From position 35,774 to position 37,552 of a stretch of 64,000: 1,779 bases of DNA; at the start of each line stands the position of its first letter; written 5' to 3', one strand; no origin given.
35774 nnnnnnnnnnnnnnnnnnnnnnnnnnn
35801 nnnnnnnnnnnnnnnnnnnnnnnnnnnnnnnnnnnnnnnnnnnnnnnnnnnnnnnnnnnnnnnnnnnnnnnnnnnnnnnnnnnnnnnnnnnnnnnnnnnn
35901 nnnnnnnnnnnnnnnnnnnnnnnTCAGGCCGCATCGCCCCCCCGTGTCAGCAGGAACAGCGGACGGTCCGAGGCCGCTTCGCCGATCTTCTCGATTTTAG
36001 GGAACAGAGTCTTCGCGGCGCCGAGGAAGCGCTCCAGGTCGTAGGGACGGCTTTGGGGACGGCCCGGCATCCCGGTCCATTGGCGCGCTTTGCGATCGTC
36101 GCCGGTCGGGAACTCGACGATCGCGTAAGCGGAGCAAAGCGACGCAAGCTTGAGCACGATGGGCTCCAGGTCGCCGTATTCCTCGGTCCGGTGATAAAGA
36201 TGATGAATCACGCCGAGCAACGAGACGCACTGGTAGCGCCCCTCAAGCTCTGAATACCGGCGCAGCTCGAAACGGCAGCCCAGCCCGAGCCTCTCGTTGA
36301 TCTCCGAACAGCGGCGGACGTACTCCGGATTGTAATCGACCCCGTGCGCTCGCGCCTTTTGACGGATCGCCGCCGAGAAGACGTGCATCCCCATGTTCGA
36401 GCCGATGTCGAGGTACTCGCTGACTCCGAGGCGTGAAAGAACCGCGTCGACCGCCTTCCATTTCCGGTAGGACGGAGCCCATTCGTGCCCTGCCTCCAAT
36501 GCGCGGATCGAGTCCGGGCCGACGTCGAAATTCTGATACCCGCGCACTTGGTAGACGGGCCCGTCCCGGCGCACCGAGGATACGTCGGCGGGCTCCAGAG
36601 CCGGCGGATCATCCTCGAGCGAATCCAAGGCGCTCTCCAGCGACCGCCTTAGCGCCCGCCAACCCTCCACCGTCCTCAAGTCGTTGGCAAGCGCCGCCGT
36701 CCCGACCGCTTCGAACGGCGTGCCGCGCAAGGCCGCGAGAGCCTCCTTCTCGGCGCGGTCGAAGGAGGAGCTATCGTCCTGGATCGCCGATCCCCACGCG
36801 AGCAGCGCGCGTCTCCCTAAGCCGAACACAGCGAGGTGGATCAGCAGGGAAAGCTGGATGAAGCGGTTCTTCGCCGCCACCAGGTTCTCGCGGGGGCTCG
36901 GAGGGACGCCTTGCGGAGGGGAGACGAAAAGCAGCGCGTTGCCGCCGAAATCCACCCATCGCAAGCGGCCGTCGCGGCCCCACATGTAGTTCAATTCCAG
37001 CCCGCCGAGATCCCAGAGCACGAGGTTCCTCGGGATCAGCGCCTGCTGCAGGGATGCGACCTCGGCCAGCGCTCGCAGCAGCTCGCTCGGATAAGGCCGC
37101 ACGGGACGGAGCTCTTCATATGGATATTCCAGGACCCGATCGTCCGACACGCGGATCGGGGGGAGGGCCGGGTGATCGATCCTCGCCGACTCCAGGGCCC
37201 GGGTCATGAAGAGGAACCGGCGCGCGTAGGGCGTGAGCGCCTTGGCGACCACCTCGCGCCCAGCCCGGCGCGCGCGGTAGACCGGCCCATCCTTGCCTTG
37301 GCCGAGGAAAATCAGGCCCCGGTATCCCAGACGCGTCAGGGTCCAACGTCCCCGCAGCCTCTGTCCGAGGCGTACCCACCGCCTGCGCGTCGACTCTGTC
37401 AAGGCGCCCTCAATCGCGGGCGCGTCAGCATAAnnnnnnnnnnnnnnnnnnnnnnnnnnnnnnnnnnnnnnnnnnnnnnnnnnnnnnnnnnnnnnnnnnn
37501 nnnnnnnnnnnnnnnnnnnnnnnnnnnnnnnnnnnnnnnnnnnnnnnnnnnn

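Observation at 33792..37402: Capped-glycan export module: Wzt with carbohydrate-binding extension plus a WbdD-like terminator with kinase-then-methyltransferase domain order; wzm and wzt are convergent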

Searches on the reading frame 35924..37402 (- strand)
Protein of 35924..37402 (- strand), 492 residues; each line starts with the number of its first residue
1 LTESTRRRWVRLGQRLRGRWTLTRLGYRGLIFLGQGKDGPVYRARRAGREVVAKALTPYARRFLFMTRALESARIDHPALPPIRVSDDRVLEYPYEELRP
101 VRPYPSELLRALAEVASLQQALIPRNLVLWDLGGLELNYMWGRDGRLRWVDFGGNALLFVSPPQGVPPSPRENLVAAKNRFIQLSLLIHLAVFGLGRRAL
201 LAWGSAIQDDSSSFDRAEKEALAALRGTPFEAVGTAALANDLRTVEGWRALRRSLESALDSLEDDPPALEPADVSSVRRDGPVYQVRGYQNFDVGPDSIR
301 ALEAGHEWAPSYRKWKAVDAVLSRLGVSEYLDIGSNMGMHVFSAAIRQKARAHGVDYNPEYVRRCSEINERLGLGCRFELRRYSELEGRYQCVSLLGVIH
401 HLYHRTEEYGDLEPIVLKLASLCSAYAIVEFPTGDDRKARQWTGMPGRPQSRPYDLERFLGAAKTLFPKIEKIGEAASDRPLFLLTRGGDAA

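Call 6: search_protein_families(library=pfam, proteins=[window:35924-37402:-], max_evalue=0.01)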
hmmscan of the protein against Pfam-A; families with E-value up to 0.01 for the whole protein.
window:35924-37402:- (492 aa): 3 families
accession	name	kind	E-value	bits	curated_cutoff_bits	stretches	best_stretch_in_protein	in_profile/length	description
PF13847.12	Methyltransf_31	-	3.2e-05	24.1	27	1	329-387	6-67/145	Methyltransferase domain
PF13649.12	Methyltransf_25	-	0.00012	23.1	27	1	331-403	2-78/97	Methyltransferase domain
PF08003.17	Methyltransf_9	-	0.00012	21.6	23.8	1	283-377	73-166/315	Protein of unknown function (DUF1698)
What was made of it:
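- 35939..36586 (-): The class I SAM methyltransferase domain of KinMT, residues ~273-488, of WbdD type. Pfam methyltransferase hits are weak (call 6).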

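Call 7: search_protein_families(library=ncbifam, proteins=[window:35924-37402:-], max_evalue=0.01)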
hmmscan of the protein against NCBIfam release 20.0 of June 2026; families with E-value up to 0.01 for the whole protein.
window:35924-37402:- (492 aa): 3 families
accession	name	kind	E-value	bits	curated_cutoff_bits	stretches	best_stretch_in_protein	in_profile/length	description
TIGR04290.1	meth_Rta_06860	hypoth_equivalog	2.9e-06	26.9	300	1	314-404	36-130/226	TIGR04290 family methyltransferase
NF011650.0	PRK15068.1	equivalog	3.3e-06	26.2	209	1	292-412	89-210/324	tRNA 5-methoxyuridine(34)/uridine 5-oxyacetic acid(34) synthase CmoB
TIGR00452.1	TIGR00452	equivalog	9.8e-06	24.6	275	1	285-405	77-197/316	tRNA 5-methoxyuridine(34)/uridine 5-oxyacetic acid(34) synthase CmoB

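Call 8: find_homologous_proteins(query=window:35924-37402:-)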
Query window:35924-37402:- (492 aa): 5 proteins with E <= 0.001 among 8000 candidates.
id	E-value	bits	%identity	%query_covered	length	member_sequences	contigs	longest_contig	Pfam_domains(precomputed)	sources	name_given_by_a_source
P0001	5.1e-296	1000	100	90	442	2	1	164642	-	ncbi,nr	ncbi:MAG: class I SAM-dependent methyltransferase [Elusimicrobia bacterium]|nr:class I SAM-dependent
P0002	2.5e-111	391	41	96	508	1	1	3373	PF13847.13,PF13649.13,PF08241.19,PF08242.19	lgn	-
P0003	4.7e-90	321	38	96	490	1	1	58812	PF13847.13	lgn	-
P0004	6.7e-79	284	38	80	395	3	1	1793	PF13847.13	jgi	-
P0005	2.6e-55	206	37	77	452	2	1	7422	PF13847.13,PF13649.13,PF08241.19,PF08242.19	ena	-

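Call 9: search_solved_structures(query=window:35924-37402:-, max_evalue=10, show_alignments=3)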
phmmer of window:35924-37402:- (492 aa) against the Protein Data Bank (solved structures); distinct sequences matched with E-value up to 10: 1.
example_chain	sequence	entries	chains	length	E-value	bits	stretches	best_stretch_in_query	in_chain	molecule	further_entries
6niq_A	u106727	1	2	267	0.066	15.3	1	189-249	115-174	Beta-lactamase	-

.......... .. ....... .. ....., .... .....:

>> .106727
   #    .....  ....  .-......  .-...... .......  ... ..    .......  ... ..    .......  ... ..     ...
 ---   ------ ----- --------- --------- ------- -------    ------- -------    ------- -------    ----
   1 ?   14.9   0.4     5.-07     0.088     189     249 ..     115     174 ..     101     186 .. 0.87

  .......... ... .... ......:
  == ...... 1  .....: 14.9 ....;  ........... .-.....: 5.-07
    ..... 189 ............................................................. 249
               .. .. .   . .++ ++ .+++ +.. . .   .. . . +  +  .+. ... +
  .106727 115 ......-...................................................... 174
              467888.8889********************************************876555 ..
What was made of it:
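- Tried and rejected: A single-sequence PDB search with KinMT gave only a chance beta-lactamase hit (call 9).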

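Call 20: predict_structure(alignment_id=A1)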
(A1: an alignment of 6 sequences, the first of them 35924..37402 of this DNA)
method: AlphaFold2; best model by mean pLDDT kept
length: 492 residues; sequences in the alignment: 6
mean_pLDDT: 86.4   pTM: 0.59
mean pLDDT of the five models: 86.4, 84.1, 83.0, 82.5, 80.8
residues with pLDDT >= 90: 262; 70-90: 183; 50-70: 31; < 50: 16
segments of 3 or more residues with pLDDT < 50: 265-272, 490-492
pLDDT, mean of each block of 10 residues (from residue 1): 69 88 93 80 90 91 92 91 91 85 78 95 96 85 86 88 85 92 96 80 89 94 87 95 98 92 53 72 86 93 67 92 93 87 96 88 91 94 87 90 63 90 95 81 59 87 95 91 84 34
secondary structure, 60 per line:
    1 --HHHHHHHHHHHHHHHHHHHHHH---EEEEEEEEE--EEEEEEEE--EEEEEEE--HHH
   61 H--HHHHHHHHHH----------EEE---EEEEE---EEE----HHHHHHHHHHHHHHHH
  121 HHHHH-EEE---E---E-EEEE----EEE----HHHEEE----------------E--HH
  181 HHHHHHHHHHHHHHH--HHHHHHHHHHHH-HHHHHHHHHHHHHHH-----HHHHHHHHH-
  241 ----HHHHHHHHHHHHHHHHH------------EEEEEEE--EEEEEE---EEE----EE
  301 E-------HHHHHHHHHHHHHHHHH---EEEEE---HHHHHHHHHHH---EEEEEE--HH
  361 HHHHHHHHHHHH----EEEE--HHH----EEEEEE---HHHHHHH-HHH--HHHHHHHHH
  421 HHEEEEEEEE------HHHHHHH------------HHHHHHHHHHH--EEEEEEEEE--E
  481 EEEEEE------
elements in order: H3-24 E28-36 E39-46 E49-55 H58-61 H64-73 E84-86 E90-94 E98-100 H105-125 E127-129 E139-142 E147-149 E157-159 H179-195 H198-209 H211-225 H231-239 H245-261 E274-280 E283-288 E292-294 E299-301 H309-325 E329-333 H337-347 E351-356 H359-372 E377-380 E390-395 H399-405 H412-422 E423-430 H437-443 H456-466 E469-477 E480-486
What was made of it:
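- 35924..37402 (-): KinMT, a 492-aa bifunctional kinase then methyltransferase protein with a TTG start. Its stop overlaps the wzt start by 11 nt. The AF2 model has pLDDT 86.4, two domains and a low-confidence linker at 265-272 (call 20).
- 37331..37396 (-): The N-terminal basic helix of KinMT, residues 3-24. It is a candidate membrane-association element (inferred). It is a helix in the model (call 20).
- KinMT model: pLDDT 86, two domains (call 20). KinMT has none (call 20). KinMT has no coiled-coil ruler (call 20).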

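Call 22: search_protein_representatives(alignment_id=A1)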
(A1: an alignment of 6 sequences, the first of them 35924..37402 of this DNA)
Query: 6 sequences, 445 profile positions. Proteins with E-value up to 0.001 (for the whole library): 1154; up to 1e-10: 347; up to 1e-30: 53. The best 150 are listed.
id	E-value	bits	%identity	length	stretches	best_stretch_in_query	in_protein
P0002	2.1e-208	709.0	-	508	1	4-445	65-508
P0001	2.8e-207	705.3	-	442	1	9-445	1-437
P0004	7.4e-187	638.0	-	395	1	49-445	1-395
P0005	1.2e-182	624.2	-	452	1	1-445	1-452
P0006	3.4e-154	530.4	-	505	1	1-444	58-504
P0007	7.4e-148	509.5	-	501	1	5-445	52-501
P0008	6.8e-143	493.1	-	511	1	8-444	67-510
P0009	4.3e-142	490.5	-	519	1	3-445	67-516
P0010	1.7e-138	478.6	-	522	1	5-445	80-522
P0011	4.6e-137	473.9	-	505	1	9-445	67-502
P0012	4.8e-136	470.6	-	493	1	4-445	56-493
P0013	7.8e-136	469.9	-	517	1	6-445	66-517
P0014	4.0e-135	467.5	-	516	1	5-445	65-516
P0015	7.4e-135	466.6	-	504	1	6-445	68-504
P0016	8.8e-134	463.1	-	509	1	5-445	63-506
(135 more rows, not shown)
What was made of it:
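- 35924..37402 (-): About 30 full-length family representatives were found in 1.8 billion proteins (call 22).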

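Call 23: search_solved_structures(query=A1, max_evalue=10, show_alignments=4)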
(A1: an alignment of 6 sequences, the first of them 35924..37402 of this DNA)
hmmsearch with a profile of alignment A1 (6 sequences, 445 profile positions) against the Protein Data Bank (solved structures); distinct sequences matched with E-value up to 10: 18.
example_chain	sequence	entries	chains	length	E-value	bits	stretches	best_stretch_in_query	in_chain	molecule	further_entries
4azw_A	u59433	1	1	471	0.00081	21.5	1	287-390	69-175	WBDD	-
4uw0_A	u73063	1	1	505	0.00093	21.3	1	287-390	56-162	WBDD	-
4ax8_A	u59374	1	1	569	0.0011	21.1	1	287-390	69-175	WBDD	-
4azs_A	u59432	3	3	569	0.0012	21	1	287-390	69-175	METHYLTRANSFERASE WBDD | WBDD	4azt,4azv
5z9o_A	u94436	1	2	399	0.022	16.8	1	272-360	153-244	Cyclopropane-fatty-acyl-phospholipid synthase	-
3gu4_A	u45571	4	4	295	0.12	14.4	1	279-329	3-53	Death-associated protein kinase 1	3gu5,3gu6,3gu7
4qnu_A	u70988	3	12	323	0.21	13.6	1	258-387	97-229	tRNA (mo5U34)-methyltransferase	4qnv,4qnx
1koa_A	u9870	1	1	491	0.24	13.4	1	61-118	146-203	TWITCHIN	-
1zws_A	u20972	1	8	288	0.27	13.2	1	281-333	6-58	DAP-kinase related protein 1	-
6paw_A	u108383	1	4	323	0.29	13.1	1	281-333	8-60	Death-associated protein kinase 2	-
2a27_A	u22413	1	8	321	0.31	13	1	281-333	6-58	Death-associated protein kinase 2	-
1z9x_A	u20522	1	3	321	0.31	13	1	281-333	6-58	Death-associated protein kinase 2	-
1wmk_A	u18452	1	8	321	0.32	13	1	281-333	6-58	Death-associated protein kinase 2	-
2a2a_A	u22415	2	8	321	0.32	13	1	281-333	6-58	Death-associated protein kinase 2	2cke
3uto_A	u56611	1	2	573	0.33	12.9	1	60-117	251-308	Twitchin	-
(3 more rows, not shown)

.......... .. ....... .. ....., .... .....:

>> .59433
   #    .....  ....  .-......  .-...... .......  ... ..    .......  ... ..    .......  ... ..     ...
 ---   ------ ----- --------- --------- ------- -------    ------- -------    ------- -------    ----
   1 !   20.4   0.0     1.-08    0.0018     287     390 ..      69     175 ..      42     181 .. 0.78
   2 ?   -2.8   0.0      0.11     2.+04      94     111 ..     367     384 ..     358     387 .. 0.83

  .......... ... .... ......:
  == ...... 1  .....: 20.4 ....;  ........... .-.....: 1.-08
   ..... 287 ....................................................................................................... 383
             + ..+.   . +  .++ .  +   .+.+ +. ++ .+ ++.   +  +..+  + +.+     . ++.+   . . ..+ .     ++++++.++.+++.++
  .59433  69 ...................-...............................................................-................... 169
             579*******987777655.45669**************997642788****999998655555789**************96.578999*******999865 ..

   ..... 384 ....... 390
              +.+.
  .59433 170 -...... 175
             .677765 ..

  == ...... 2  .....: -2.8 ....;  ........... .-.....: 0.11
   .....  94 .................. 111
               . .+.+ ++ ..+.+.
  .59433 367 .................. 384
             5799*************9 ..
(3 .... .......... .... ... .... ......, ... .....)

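Call 26: find_related_loci(query=A1, collection=genome_contigs, flank=8000)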
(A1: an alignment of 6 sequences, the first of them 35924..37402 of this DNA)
Query A1 (492 aa) in genome_contigs; peptide patterns used: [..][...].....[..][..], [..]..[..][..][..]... (x = any residue, [..] = any of these).
30 stretches matched a pattern; 7 encode a relative of the query (tblastn E <= 1e-3); 7 distinct loci.
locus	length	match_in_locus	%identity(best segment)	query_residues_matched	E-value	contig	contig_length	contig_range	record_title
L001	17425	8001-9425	31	26-487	3e-89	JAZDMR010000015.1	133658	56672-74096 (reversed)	MAG: bacterium isolate MEGAHIT-group-0.67 k141_20483649, whole genome shotgun sequence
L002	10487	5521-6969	36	17-487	2e-87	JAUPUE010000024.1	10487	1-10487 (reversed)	MAG: Patescibacteria group bacterium isolate erpe_2018_sw_6hr_WHONDRS-SW48-000087_B_bin.85 scaffold_714159, whole genome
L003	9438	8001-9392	33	33-487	1e-83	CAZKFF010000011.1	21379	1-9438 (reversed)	MAG TPA_asm: uncultured Candidatus Saccharibacteria bacterium isolate SRP263527_co2_181 genome assembly, contig: NODE_19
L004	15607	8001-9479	35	6-487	6e-82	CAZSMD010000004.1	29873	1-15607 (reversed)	MAG TPA_asm: uncultured Candidatus Saccharibacteria bacterium isolate SRP329715_co1_115 genome assembly, contig: NODE_21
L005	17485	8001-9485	30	5-487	3e-80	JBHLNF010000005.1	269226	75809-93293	MAG: Promethearchaeota archaeon isolate DZ2S.179 DZ2S.179@53, whole genome shotgun sequence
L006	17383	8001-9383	35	33-487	2e-71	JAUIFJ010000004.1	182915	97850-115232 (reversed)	MAG: bacterium isolate 8_bin.8 NODE_162_length_182915_cov_1.913118, whole genome shotgun sequence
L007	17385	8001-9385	39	33-487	1e-70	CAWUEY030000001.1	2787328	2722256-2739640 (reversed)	MAG: Rhodospirillales bacterium isolate 4fd3a609-4b20-488f-a53c-3ffcb215da44 genome assembly, contig: contig_1, whole ge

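Call 40: search_protein_families(library=pfam, proteins=[L001:5415-6101:+, L001:6104-6847:+, L001:6844-7899:+, L001:9430-10698:+, L004:6167-6796:+, L004:6793-7932:+, L004:10452-12974:+, L005:4905-6068:+, L005:6055-6876:+, L005:6878-7795:+], max_evalue=0.001)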
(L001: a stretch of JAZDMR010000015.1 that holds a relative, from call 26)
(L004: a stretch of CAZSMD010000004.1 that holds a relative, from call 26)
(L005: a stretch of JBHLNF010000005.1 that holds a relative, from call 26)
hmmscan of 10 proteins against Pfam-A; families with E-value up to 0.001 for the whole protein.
L001:5415-6101:+ (228 aa): 6 families
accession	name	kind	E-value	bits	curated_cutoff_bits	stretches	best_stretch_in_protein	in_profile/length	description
PF08241.18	Methyltransf_11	-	2.1e-13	51.1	21.2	1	50-129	1-94/95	Methyltransferase domain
PF13489.12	Methyltransf_23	-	4.8e-10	39.9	27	1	33-166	8-149/164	Methyltransferase domain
PF13847.12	Methyltransf_31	-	6.3e-09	36.1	27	1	82-132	59-111/145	Methyltransferase domain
PF05148.21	Methyltransf_8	-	8.8e-09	36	27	1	40-197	67-215/219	Hypothetical methyltransferase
PF13649.12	Methyltransf_25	-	3e-08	34.7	27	1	76-126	45-97/97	Methyltransferase domain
PF08242.18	Methyltransf_12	-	0.00063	20.9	30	0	79-128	51-98/98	Methyltransferase domain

L001:6104-6847:+ (247 aa): 2 families
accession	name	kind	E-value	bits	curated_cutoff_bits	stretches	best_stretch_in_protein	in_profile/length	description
PF10096.14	DUF2334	-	8.3e-11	42.3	26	1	56-202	13-148/203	Uncharacterized protein conserved in bacteria (DUF2334)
PF01522.26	Polysacc_deac_1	-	2.3e-07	31.3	23.1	1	58-195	18-122/124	Polysaccharide deacetylase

L001:6844-7899:+ (351 aa): 4 families
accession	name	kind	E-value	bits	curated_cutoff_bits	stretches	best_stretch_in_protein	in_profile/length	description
PF00534.26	Glycos_transf_1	-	7.3e-31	107.4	26.4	1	171-325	14-165/172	Glycosyl transferases group 1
PF13692.12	Glyco_trans_1_4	-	8.2e-24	84.9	27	1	173-318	2-142/142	Glycosyl transferases group 1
PF13524.12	Glyco_trans_1_2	-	2.7e-05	24.6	25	1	201-331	12-127/144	Glycosyl transferase-like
PF20706.3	GT4-conflict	-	2.7e-05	23.7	26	1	249-293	277-321/385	Family 4 Glycosyltransferase in conflict systems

L001:9430-10698:+ (422 aa): 2 families
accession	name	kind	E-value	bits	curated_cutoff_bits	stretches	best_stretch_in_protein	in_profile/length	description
PF01943.22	Polysacc_synt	-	1.4e-10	41.5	28.2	2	21-270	6-257/274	Polysaccharide biosynthesis protein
PF13440.11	Polysacc_synt_3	-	7.4e-06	25.8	23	1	46-286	7-244/293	Polysaccharide biosynthesis protein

L004:6167-6796:+ (209 aa): 5 families
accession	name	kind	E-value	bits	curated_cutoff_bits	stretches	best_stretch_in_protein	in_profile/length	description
PF08241.18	Methyltransf_11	-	1.3e-08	35.8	21.2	1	60-107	48-94/95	Methyltransferase domain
PF13489.12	Methyltransf_23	-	5.5e-07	29.9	27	1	22-142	23-161/164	Methyltransferase domain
PF08242.18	Methyltransf_12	-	3.6e-05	24.9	30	1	68-106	64-98/98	Methyltransferase domain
PF13649.12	Methyltransf_25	-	5.1e-05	24.3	27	1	56-104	47-97/97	Methyltransferase domain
PF01209.24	Ubie_methyltran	-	9.6e-05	22.3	20.1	0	54-107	97-150/233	ubiE/COQ5 methyltransferase family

L004:6793-7932:+ (379 aa): 4 families
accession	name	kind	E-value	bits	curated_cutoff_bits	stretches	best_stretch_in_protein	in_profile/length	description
PF00534.26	Glycos_transf_1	-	7.9e-20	71.5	26.4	1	177-326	8-149/172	Glycosyl transferases group 1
PF13692.12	Glyco_trans_1_4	-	2.7e-13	50.8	27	1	185-326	3-133/142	Glycosyl transferases group 1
PF13439.12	Glyco_transf_4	-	1.1e-10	42.2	28.5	1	14-155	2-162/170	Glycosyltransferase Family 4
PF13579.12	Glyco_trans_4_4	-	5e-07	30.6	29.7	1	15-145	2-144/158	Glycosyl transferase 4-like domain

L004:10452-12974:+ (840 aa): 11 families
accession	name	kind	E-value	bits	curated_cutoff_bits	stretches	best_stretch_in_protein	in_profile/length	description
PF04932.20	Wzy_C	-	6e-18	65.5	31.7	1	312-469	2-149/149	O-Antigen ligase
PF14559.12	TPR_19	-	5.8e-13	49.4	25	1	701-746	5-50/68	Tetratricopeptide repeat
PF07719.23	TPR_2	-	5.3e-12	45.3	27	0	786-819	1-34/34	Tetratricopeptide repeat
PF13181.12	TPR_8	-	6.7e-11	41.9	25.7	0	786-818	1-33/34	Tetratricopeptide repeat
PF13432.12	TPR_16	-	7.8e-10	39.5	32.7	0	692-753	2-64/65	Tetratricopeptide repeat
PF00515.34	TPR_1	-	1.2e-09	38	27.8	0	659-685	7-33/34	Tetratricopeptide repeat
PF23914.1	TPR_CcmH_CycH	-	2.7e-09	37.5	42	1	693-746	56-112/158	Cytochrome c-type biogenesis protein H TPR domain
PF13428.12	TPR_14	-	1.7e-08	34.8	23.5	0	692-728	6-42/44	Tetratricopeptide repeat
PF13424.12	TPR_12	-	4.6e-08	33.6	30.1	0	658-716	8-74/77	Tetratricopeptide repeat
PF13431.12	TPR_17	-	4e-06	27.1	24.4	0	677-707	3-33/34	Tetratricopeptide repeat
PF13374.12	TPR_10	-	6e-06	26.5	27.5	0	786-815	2-31/42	Tetratricopeptide repeat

L005:4905-6068:+ (387 aa): 6 families
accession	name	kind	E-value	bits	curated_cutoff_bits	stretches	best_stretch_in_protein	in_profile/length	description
PF00534.26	Glycos_transf_1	-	1.7e-31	109.5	26.4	1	193-350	8-167/172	Glycosyl transferases group 1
PF13692.12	Glyco_trans_1_4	-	7.1e-29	101.3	27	1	203-341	4-142/142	Glycosyl transferases group 1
PF13439.12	Glyco_transf_4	-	5.2e-15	56.3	28.5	1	32-183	5-167/170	Glycosyltransferase Family 4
PF13579.12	Glyco_trans_4_4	-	9.9e-07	29.7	29.7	1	81-181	57-158/158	Glycosyl transferase 4-like domain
PF13477.12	Glyco_trans_4_2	-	1.5e-06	28.8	23.4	1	34-133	12-113/139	Glycosyl transferase 4-like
PF20706.3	GT4-conflict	-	0.00031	20.3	26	1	197-313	194-318/385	Family 4 Glycosyltransferase in conflict systems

L005:6055-6876:+ (273 aa): 1 family
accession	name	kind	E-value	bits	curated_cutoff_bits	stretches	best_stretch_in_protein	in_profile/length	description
PF01061.29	ABC2_membrane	-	1.2e-08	35.1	26.9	1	15-224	4-207/211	ABC-2 type transporter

L005:6878-7795:+ (305 aa): 3 families
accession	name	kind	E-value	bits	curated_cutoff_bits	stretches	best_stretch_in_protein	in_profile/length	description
PF00005.33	ABC_tran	-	4.8e-26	92.4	25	1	26-167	1-136/137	ABC transporter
PF13304.12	AAA_21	-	6.3e-11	43.3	27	1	127-197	227-301/304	AAA domain, putative AbiEii toxin, Type IV TA system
PF13732.12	DrrA1-3_C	-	0.00012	23.2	27.4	1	229-303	11-80/81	ATP-binding protein DrrA1-3-like, C-terminal domain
